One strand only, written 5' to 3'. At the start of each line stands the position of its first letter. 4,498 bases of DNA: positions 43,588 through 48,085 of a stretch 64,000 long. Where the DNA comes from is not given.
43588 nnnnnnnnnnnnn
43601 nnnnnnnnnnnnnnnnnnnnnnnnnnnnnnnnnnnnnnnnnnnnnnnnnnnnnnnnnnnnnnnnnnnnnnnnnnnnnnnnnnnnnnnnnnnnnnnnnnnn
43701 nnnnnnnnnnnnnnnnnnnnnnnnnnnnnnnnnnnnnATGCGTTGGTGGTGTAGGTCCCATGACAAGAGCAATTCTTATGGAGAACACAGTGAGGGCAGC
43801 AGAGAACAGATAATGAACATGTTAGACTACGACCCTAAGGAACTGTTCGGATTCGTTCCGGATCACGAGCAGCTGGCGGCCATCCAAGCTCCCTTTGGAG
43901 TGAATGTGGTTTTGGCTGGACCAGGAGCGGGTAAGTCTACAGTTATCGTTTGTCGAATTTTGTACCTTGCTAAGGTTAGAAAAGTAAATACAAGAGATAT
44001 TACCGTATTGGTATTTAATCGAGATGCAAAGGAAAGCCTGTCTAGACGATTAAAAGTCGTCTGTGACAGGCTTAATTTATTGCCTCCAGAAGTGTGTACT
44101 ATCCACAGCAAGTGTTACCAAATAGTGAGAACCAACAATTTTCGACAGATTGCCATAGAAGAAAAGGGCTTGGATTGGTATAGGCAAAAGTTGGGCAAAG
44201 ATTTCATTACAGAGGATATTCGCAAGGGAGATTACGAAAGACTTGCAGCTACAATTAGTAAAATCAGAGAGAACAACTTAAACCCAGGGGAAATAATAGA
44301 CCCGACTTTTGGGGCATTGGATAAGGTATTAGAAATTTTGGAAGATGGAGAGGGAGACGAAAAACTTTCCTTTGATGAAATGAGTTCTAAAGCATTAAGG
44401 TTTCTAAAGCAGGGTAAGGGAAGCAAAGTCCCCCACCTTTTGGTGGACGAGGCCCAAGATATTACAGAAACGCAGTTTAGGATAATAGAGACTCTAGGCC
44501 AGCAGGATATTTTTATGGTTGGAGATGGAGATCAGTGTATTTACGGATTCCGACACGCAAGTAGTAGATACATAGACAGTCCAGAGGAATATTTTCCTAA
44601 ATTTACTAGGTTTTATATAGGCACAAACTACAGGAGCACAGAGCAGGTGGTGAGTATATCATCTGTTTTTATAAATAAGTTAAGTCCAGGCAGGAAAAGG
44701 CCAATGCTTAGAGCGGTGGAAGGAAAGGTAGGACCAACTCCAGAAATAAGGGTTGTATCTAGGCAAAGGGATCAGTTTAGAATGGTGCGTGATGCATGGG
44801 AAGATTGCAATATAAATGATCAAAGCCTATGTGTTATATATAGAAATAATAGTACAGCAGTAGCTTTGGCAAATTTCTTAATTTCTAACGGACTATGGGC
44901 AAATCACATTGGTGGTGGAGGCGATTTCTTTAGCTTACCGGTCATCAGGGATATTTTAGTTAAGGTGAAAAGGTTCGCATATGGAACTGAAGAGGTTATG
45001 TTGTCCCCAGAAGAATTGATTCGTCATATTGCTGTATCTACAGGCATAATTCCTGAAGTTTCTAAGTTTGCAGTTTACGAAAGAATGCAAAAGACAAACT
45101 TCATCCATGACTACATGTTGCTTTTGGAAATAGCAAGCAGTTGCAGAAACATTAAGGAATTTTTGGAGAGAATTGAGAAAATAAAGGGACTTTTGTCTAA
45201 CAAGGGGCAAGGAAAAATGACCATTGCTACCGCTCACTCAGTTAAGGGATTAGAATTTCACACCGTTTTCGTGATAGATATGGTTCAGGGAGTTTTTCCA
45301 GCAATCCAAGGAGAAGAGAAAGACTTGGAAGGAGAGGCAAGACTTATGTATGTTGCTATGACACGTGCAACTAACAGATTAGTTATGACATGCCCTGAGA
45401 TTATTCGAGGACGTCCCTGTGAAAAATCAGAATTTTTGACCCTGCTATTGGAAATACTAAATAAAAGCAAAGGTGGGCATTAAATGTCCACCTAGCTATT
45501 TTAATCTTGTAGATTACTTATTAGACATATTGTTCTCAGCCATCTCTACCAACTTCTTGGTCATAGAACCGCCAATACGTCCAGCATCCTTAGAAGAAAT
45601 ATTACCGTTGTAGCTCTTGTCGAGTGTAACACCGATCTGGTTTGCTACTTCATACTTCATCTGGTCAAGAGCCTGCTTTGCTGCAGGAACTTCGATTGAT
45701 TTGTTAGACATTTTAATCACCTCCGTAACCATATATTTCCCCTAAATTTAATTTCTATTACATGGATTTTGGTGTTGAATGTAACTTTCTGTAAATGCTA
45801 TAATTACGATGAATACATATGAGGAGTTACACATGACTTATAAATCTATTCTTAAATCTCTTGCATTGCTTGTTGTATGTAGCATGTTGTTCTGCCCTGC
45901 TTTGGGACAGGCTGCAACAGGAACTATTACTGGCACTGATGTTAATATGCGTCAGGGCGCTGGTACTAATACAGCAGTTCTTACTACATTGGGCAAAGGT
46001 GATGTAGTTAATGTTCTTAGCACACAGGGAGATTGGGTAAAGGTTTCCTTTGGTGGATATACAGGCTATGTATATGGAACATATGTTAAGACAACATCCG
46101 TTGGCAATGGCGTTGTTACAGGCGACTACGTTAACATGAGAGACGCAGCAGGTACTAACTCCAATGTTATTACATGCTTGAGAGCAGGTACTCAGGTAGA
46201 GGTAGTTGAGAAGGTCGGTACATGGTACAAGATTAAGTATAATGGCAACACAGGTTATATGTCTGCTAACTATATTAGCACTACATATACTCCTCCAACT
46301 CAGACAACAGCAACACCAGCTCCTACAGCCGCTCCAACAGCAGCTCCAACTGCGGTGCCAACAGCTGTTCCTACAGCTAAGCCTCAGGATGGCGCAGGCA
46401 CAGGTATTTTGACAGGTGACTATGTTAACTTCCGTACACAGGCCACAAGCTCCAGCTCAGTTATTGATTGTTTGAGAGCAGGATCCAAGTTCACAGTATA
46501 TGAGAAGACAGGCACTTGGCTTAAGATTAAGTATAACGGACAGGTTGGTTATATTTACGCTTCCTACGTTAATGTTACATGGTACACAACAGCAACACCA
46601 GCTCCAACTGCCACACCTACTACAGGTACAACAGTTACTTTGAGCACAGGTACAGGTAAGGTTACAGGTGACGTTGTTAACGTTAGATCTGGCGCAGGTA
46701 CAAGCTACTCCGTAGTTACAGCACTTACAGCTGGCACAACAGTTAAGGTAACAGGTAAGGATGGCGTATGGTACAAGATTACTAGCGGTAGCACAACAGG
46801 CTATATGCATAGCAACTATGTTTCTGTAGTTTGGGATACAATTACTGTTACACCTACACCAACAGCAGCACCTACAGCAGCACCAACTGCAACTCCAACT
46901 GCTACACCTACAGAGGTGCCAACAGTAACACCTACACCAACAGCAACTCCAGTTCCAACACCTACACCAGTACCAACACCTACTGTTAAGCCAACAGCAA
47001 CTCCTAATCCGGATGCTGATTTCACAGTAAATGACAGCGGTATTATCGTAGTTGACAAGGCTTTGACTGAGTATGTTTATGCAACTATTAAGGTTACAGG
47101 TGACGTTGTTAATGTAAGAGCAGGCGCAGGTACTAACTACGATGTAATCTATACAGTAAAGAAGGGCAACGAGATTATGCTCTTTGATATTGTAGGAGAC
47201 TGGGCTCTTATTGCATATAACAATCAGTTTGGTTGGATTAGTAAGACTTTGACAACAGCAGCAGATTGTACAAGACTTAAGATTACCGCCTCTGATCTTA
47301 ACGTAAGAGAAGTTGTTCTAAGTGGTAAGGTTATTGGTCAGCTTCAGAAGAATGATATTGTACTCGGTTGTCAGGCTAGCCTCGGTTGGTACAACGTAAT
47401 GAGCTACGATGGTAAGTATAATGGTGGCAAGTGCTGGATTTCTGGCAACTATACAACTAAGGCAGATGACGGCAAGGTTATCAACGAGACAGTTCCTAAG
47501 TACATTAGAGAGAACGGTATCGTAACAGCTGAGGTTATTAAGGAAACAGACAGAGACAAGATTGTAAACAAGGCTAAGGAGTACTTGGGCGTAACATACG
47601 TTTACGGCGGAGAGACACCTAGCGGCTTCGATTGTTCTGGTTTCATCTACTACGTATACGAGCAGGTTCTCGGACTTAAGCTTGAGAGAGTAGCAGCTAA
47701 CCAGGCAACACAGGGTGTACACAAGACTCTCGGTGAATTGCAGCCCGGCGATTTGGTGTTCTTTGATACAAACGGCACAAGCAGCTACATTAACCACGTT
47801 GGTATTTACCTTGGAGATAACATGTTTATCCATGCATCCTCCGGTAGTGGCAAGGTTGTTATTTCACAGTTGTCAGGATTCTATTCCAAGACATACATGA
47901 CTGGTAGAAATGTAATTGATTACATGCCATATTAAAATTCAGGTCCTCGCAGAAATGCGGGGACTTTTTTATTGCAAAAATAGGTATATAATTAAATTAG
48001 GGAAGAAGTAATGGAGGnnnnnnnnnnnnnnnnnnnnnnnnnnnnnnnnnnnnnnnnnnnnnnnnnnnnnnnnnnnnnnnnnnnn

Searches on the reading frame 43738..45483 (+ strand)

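Call 46: search_protein_families(library=pfam, proteins=[window:43738-45483:+], max_evalue=0.001)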
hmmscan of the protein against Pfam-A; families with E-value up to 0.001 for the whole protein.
window:43738-45483:+ (581 aa): 6 families
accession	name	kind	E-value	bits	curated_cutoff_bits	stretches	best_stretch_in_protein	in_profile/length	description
PF00580.27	UvrD-helicase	-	1.2e-36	127.3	23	1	43-285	3-269/271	UvrD/REP helicase N-terminal domain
PF13361.12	UvrD_C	-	6.6e-28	98.6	25.6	2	471-551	263-346/350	UvrD-like helicase C-terminal domain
PF13245.12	AAA_19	-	2.7e-17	63.7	25.1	1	49-272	5-134/134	AAA domain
PF13538.12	UvrD_C_2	-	3.1e-07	30.6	27.4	1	496-550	4-51/52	UvrD-like helicase C-terminal domain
PF01443.25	Viral_helicase1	-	5.6e-06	26.8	21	0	57-76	2-21/228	Viral superfamily 1 RNA helicase core domain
PF13401.12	AAA_22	-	0.00088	20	27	0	209-253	65-107/130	AAA domain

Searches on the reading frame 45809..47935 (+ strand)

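Call 46: search_protein_families(library=pfam, proteins=[window:45809-47935:+], max_evalue=0.001)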
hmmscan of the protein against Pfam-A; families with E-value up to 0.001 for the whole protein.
window:45809-47935:+ (708 aa): 6 families
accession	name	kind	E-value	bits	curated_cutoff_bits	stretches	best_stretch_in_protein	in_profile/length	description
PF08239.17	SH3_3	-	7.8e-72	237.8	27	5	288-339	1-54/54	Bacterial SH3 domain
PF06347.19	SH3_4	-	5.2e-41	138.7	24.1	4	106-153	3-51/56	Bacterial SH3 domain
PF00877.26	NLPC_P60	-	1.7e-29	102.3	23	1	594-699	1-102/105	NlpC/P60 family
PF07653.23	SH3_2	-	3e-16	59.3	21.8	1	283-340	2-54/55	Variant SH3 domain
PF18348.7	SH3_16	-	3.9e-11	43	25.8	0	56-88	10-44/49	Bacterial dipeptidyl-peptidase Sh3 domain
PF18341.7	PSA_CBD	-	0.00043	20.6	27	0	221-253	26-59/60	PSA endolysin C-terminal cell wall binding domain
